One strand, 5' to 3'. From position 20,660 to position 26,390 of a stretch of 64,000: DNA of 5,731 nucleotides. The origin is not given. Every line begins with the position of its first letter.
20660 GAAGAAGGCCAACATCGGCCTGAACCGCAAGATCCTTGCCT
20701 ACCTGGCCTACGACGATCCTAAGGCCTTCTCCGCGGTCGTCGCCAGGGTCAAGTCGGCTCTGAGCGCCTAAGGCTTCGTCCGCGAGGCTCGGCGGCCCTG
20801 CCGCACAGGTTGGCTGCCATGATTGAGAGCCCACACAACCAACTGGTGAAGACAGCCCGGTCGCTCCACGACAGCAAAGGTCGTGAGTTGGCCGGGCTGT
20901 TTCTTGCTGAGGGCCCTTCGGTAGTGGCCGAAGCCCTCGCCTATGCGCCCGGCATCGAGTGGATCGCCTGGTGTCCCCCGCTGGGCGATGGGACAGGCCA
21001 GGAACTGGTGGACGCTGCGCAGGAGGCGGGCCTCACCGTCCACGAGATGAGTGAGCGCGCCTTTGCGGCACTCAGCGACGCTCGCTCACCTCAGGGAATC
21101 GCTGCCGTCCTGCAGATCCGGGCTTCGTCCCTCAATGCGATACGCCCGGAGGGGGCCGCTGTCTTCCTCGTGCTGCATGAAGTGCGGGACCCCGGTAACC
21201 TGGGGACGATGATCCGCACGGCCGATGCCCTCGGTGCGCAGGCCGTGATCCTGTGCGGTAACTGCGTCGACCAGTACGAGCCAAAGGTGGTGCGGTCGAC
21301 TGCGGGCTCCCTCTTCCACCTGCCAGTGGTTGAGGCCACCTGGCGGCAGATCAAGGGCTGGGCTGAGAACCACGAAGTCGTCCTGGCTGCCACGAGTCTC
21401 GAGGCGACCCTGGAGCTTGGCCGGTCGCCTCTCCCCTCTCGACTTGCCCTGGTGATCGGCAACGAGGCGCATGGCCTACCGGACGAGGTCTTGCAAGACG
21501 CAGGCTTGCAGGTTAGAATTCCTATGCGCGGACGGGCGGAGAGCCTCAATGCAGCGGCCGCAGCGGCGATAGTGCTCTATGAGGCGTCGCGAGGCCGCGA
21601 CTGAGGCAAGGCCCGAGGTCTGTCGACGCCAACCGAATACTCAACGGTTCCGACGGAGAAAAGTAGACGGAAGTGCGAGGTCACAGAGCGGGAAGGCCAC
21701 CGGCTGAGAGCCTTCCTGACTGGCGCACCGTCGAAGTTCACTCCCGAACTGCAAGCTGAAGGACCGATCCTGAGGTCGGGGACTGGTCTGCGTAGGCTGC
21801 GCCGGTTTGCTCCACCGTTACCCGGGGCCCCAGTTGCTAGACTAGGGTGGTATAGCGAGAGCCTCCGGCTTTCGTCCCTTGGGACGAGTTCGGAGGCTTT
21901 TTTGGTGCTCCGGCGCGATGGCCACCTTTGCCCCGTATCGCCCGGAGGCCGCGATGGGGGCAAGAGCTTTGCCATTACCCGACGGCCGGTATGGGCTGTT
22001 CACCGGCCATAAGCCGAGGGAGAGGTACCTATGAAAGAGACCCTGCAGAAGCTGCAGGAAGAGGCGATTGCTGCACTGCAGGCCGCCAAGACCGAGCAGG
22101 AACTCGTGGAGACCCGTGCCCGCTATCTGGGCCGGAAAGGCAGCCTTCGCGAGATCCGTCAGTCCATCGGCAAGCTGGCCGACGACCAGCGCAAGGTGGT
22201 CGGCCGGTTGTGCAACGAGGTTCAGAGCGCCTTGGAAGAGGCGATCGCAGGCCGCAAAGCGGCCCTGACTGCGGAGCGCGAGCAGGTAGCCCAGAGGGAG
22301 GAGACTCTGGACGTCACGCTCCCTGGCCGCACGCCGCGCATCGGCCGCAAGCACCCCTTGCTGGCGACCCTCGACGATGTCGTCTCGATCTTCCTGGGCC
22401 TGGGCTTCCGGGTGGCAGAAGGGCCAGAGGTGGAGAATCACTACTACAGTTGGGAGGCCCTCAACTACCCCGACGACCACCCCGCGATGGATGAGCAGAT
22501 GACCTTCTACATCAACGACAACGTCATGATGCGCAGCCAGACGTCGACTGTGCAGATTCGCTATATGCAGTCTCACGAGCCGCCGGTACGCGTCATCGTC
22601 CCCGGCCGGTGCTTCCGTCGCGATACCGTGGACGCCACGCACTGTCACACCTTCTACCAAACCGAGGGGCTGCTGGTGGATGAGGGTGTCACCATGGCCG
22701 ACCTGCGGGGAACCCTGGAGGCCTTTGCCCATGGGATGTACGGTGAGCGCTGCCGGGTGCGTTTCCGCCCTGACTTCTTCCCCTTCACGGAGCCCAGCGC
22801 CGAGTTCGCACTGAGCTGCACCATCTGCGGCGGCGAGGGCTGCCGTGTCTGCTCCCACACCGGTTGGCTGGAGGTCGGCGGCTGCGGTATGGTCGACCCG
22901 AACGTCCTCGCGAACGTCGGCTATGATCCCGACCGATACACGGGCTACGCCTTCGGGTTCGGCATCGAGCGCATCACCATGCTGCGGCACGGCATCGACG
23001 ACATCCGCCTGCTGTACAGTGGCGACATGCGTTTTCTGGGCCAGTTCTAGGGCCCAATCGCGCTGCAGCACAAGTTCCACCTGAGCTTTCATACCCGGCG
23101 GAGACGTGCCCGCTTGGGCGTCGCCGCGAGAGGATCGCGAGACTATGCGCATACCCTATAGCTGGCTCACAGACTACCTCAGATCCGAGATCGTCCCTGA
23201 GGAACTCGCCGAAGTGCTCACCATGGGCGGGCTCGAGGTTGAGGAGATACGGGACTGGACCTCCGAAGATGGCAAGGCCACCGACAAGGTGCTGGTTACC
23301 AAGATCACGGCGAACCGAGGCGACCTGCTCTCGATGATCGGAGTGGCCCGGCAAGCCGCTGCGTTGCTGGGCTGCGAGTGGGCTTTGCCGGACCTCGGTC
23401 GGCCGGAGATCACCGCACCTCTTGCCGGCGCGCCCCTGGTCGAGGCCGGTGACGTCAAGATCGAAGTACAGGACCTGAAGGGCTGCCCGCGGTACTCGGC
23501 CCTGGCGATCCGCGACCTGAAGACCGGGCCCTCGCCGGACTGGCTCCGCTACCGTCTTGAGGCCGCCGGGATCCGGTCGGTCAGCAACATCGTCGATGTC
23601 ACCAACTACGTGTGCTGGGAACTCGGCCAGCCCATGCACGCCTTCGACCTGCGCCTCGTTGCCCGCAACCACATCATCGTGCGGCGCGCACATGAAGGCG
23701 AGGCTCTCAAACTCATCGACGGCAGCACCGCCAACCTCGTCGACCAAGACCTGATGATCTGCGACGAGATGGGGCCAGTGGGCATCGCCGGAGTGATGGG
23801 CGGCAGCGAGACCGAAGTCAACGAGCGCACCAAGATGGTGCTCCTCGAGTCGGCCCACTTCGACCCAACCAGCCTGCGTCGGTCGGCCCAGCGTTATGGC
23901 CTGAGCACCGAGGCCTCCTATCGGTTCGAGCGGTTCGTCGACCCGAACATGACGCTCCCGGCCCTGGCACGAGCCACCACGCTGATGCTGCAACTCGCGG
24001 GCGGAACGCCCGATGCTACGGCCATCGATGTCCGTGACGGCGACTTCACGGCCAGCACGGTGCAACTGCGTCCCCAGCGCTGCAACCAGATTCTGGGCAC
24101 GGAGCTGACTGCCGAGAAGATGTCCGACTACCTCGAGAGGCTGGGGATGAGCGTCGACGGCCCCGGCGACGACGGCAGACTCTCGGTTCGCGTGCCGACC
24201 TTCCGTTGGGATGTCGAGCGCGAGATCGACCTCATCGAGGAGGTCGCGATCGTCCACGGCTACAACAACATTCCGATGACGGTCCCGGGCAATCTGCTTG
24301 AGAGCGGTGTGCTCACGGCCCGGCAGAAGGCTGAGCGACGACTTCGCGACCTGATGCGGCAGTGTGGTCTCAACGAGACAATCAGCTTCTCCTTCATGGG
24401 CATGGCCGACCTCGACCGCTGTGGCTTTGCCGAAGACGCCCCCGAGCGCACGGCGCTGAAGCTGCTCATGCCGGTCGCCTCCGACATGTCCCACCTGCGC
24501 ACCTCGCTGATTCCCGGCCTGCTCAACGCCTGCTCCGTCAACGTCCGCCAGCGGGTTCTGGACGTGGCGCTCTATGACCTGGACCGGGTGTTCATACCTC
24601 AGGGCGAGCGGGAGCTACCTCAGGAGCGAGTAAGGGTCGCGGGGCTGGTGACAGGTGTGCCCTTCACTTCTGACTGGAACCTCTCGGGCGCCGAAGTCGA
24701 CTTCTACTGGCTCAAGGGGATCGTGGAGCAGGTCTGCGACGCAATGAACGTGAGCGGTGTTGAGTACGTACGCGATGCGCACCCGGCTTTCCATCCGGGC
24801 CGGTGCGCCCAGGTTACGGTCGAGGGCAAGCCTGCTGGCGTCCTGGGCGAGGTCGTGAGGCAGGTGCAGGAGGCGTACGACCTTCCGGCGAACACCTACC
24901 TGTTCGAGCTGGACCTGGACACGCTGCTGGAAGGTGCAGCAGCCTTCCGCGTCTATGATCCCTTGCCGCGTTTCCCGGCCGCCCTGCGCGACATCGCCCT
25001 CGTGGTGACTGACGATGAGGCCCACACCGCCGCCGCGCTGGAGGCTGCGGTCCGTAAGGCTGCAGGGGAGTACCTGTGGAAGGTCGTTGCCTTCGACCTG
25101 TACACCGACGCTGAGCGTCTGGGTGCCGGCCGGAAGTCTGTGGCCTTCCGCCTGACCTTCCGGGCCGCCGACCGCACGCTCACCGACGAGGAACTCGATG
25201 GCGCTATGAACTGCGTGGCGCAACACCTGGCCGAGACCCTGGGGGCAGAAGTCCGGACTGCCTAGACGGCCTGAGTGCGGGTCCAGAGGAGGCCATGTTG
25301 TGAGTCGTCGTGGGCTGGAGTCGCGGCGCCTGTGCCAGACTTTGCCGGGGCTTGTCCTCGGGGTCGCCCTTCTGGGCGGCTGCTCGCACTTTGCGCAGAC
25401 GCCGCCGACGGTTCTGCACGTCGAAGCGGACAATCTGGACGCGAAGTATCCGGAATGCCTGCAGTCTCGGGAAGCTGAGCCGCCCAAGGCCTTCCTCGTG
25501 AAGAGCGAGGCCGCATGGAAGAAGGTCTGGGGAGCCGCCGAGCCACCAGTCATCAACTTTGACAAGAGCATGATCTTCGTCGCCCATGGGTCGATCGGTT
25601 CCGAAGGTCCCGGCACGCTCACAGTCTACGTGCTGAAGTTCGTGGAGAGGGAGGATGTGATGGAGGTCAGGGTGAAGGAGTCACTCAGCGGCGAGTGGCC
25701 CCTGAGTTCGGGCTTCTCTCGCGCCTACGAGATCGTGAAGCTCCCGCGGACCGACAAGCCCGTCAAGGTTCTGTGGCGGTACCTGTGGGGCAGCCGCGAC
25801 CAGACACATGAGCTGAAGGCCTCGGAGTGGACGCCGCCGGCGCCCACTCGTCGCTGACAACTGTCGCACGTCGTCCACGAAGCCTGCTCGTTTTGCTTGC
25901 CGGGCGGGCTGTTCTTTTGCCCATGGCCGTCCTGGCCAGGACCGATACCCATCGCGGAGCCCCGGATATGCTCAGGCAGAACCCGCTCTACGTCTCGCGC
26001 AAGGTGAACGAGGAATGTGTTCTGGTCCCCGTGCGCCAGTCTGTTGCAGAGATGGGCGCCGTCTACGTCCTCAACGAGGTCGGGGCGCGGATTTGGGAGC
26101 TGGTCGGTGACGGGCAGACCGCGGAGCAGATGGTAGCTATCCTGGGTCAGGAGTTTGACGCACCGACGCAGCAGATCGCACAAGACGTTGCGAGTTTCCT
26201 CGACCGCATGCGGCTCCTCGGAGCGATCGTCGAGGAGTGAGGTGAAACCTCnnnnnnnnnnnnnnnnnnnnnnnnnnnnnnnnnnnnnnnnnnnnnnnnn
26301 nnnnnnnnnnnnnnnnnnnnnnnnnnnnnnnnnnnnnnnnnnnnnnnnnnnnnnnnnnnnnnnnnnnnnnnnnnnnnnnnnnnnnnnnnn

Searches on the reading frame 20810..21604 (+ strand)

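Call 40: search_protein_families(library=pfam, proteins=[window:20810-21604:+], max_evalue=0.00001)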
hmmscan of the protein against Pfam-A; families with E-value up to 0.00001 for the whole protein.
window:20810-21604:+ (264 aa): 3 families
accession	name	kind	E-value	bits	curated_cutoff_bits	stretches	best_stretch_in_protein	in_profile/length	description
PF00588.24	SpoU_methylase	-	9.5e-36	123.4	29.7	1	118-257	2-142/142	SpoU rRNA Methylase family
PF22435.1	MRM3-like_sub_bind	-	1.1e-13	51.9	27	1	10-99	1-84/84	MRM3-like substrate binding domain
PF08032.17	SpoU_sub_bind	-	5.2e-06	27.1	22.8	0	33-101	2-70/76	RNA 2'-O ribose methyltransferase substrate binding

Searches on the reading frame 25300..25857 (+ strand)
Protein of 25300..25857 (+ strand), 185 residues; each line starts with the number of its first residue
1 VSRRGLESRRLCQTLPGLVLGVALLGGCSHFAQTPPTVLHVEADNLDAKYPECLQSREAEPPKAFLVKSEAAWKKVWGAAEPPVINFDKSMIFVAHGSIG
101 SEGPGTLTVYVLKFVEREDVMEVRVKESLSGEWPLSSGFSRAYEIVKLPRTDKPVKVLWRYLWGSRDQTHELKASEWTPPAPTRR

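Call 3: search_protein_families(library=pfam, proteins=[window:25300-25857:+], max_evalue=0.1)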
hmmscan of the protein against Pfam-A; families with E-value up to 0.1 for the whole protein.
window:25300-25857:+ (185 aa): 0 families

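Call 4: search_protein_families(library=ncbifam, proteins=[window:25300-25857:+], max_evalue=0.1)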
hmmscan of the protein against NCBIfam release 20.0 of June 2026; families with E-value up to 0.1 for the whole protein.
window:25300-25857:+ (185 aa): 1 family
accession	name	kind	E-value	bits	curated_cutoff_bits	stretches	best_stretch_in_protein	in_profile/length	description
NF041330.1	BimD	equivalog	0.02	15.4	200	1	11-44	6-38/121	protein BimD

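Call 43: find_homologous_proteins(query=window:25300-25857:+, max_evalue=0.01)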
Query window:25300-25857:+ (185 aa): 13 proteins with E <= 0.01 among 98 candidates.
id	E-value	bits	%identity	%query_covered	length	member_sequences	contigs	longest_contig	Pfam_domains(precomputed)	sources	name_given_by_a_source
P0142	1.2e-121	421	100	100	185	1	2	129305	-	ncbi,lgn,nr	ncbi:hypothetical protein LLH03_18670 [bacterium]|nr:hypothetical protein [bacterium]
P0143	8.4e-103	360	85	100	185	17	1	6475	-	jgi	-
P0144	3.7e-63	231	62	88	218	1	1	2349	-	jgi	jgi:hypothetical protein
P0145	1.5e-62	229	58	91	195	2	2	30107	-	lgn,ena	-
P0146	6.0e-60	220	60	88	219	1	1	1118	-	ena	-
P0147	1.5e-58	215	59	88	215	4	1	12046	-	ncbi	-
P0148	2.7e-57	211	58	85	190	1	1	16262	-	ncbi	-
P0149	2.9e-57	211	60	85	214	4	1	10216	-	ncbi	-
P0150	4.6e-57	211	55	94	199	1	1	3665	-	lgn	-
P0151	9.5e-55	203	57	90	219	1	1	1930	-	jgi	jgi:hypothetical protein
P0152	1.0e-53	200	58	85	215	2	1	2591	-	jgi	-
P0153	2.9e-53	198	53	90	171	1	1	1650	-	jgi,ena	jgi:hypothetical protein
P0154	3.0e-52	195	52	89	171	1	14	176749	-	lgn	-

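Call 44: find_encoding_contigs(protein=P0143, flank=5000, max_places=1)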
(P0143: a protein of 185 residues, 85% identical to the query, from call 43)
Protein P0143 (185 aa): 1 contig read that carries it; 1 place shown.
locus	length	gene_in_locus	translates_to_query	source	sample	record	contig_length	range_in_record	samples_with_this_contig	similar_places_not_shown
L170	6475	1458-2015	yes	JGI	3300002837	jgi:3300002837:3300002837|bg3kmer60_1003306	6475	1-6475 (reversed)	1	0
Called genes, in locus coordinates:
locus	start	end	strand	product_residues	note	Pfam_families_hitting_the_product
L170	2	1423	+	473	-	?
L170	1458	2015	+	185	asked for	-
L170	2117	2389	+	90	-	PF05402:PqqD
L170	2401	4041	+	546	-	PF04909:Amidohydro_2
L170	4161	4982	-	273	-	PF01261:AP_endonuc_2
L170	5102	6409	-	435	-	PF17957:Big_7 (faint)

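Call 45: find_encoding_contigs(protein=P0145, flank=5000, max_places=1)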
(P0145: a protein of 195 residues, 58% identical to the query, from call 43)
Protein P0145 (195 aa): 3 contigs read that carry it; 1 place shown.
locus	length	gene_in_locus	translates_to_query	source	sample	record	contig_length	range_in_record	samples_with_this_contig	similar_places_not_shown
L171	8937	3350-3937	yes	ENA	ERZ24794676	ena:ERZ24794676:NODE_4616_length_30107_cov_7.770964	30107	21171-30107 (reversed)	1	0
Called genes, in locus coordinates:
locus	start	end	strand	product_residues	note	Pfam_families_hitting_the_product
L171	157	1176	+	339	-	PF02912:Phe_tRNA-synt_N, PF01409:tRNA-synt_2d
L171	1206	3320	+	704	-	PF03483:B3_4, PF03484:B5, PF17759:tRNA_synthFbeta, PF03147:FDX-ACB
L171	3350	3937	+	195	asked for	-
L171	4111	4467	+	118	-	PF01909:NTP_transf_2, PF18765:Polbeta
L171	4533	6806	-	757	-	PF03648:Glyco_hydro_67N (weak), PF16126:DUF4838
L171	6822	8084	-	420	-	PF13439:Glyco_transf_4, PF13579:Glyco_trans_4_4, PF00534:Glycos_transf_1, PF13692:Glyco_trans_1_4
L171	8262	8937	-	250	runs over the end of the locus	PF01435:Peptidase_M48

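Call 46: find_encoding_contigs(protein=P0154, flank=5000, max_places=1)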
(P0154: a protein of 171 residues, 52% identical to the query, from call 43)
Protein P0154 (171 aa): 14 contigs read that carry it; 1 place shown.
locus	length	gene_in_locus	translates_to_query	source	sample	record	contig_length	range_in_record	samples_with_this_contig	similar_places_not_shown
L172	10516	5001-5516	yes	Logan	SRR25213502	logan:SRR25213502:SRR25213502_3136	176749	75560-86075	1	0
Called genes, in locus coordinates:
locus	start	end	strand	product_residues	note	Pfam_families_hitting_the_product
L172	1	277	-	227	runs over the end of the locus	PF02224:Cytidylate_kin, PF13189:Cytidylate_kin2 (weak), PF13238:AAA_18 (weak), PF13207:AAA_17 (weak)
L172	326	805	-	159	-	PF12641:Flavodoxin_3 (faint), PF12724:Flavodoxin_5, PF00258:Flavodoxin_1 (weak), PF03358:FMN_red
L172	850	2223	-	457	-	PF00884:Sulfatase, PF01663:Phosphodiest (faint), PF16347:SGSH_C (faint)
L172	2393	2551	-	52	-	PF02810:SEC-C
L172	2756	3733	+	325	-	PF01073:3Beta_HSD, PF01370:Epimerase, PF07993:NAD_binding_4 (faint), PF13460:NAD_binding_10, PF16363:GDP_Man_Dehyd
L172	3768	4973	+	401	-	PF02746:MR_MLE_N, PF13378:MR_MLE_C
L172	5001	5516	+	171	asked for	-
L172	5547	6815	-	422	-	PF13439:Glyco_transf_4, PF13579:Glyco_trans_4_4, PF00534:Glycos_transf_1, PF13692:Glyco_trans_1_4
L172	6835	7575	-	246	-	PF01435:Peptidase_M48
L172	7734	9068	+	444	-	PF13428:TPR_14 (faint), PF13432:TPR_16 (faint), PF23914:TPR_CcmH_CycH (faint), PF14559:TPR_19 (faint), PF07719:TPR_2 (faint), PF13429:TPR_15 (faint), PF00515:TPR_1 (faint), PF13424:TPR_12 (weak), +3 more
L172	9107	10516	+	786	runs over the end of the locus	PF06439:3keto-disac_hyd, PF22848:ASD1_dom, PF06964:Alpha-L-AF_C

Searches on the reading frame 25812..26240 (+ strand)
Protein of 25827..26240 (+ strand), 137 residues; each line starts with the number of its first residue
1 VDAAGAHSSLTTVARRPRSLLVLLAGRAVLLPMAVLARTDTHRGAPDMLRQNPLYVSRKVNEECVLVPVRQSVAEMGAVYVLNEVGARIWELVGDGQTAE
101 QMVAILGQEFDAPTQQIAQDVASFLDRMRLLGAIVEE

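Call 3: search_protein_families(library=pfam, proteins=[window:25827-26240:+], max_evalue=0.1)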
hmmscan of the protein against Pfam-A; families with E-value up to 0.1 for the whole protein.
window:25827-26240:+ (137 aa): 1 family
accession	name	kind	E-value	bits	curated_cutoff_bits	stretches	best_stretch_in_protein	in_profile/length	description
PF05402.18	PqqD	-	9.4e-17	61.6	23.4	1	63-132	1-65/67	Coenzyme PQQ synthesis protein D (PqqD)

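Call 4: search_protein_families(library=ncbifam, proteins=[window:25827-26240:+], max_evalue=0.1)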
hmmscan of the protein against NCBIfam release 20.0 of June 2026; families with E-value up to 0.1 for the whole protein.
window:25827-26240:+ (137 aa): 7 families
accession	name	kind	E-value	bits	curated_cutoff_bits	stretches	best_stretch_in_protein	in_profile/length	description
NF033536.1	lasso_PqqD_Bac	exception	3.2e-09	36.8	80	1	51-129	8-81/88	lasso peptide biosynthesis PqqD family chaperone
NF033530.1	lasso_PqqD_Strm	exception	1.9e-07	31.2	70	1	77-130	21-74/78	lasso peptide biosynthesis PqqD family chaperone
TIGR04302.1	geo_PqqD_fam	equivalog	2.8e-06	27.7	100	1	77-132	44-98/102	GeoRSP system PqqD family peptide chaperone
TIGR03859.1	PQQ_PqqD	equivalog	3.3e-06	26.9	46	1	79-129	26-75/81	pyrroloquinoline quinone biosynthesis peptide chaperone PqqD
NF050069.2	PqqD_rel_WgkC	exception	4e-05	23.5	110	1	80-134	32-86/103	PqqD family peptide maturation chaperone WgkC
TIGR04248.1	SCM_PqqD_rel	equivalog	6.8e-05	23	100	1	75-127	22-74/84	SynChlorMet cassette protein ScmD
NF002535.0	PRK02079.1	equivalog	0.083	12.7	101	0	81-126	37-81/92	pyrroloquinoline quinone biosynthesis peptide chaperone PqqD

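Call 65: search_protein_families(library=pfam, alignment_id=A4, max_evalue=0.01)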
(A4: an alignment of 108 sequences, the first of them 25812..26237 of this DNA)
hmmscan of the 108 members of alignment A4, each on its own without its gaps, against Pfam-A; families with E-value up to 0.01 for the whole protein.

A. member 1, window:25812-26237:+ (142 aa): 1 family
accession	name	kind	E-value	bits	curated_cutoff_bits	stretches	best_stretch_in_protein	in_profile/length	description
PF05402.18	PqqD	-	1e-16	61.5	23.4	1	68-137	1-65/67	Coenzyme PQQ synthesis protein D (PqqD)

B. families by the number of members that match (of 108 scanned): 5 families
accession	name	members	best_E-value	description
PF05402.18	PqqD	2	5.9e-17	Coenzyme PQQ synthesis protein D (PqqD)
PF14319.11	Zn_Tnp_IS91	2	1.7e-10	Transposase zinc-binding domain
PF01765.24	RRF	1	1.1e-60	Ribosome recycling factor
PF01741.23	MscL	1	7e-41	Large-conductance mechanosensitive channel, MscL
PF00365.25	PFK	1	3.3e-23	Phosphofructokinase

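Call 67: search_protein_families(library=pfam, alignment_id=A5, max_evalue=0.01)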
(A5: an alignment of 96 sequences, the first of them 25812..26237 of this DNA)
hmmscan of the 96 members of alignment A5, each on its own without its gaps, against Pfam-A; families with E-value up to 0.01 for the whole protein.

A. member 1, window:25812-26237:+ (142 aa): 1 family
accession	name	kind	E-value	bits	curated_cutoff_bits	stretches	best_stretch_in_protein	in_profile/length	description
PF05402.18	PqqD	-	1e-16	61.5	23.4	1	68-137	1-65/67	Coenzyme PQQ synthesis protein D (PqqD)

B. families by the number of members that match (of 96 scanned): 10 families
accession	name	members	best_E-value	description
PF13618.11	Gluconate_2-dh3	2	5.5e-30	Gluconate 2-dehydrogenase subunit 3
PF05168.19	HEPN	1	1.1e-18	HEPN domain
PF05402.18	PqqD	1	1e-16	Coenzyme PQQ synthesis protein D (PqqD)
PF01192.27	RNA_pol_Rpb6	1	3e-10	RNA polymerase Rpb6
PF01261.30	AP_endonuc_2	1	5.6e-10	Xylose isomerase-like TIM barrel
PF13360.13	PQQ_2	1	6.7e-10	Outer membrane protein assembly factor BamB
PF01909.29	NTP_transf_2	1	6.6e-09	Nucleotidyltransferase domain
PF13570.13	Beta-prop_ACSF4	1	1.7e-07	Beta-alanine-activating enzyme, beta-propeller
PF18765.7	Polbeta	1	5.5e-07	Polymerase beta, Nucleotidyltransferase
PF03473.23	MOSC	1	1.4e-06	MOSC domain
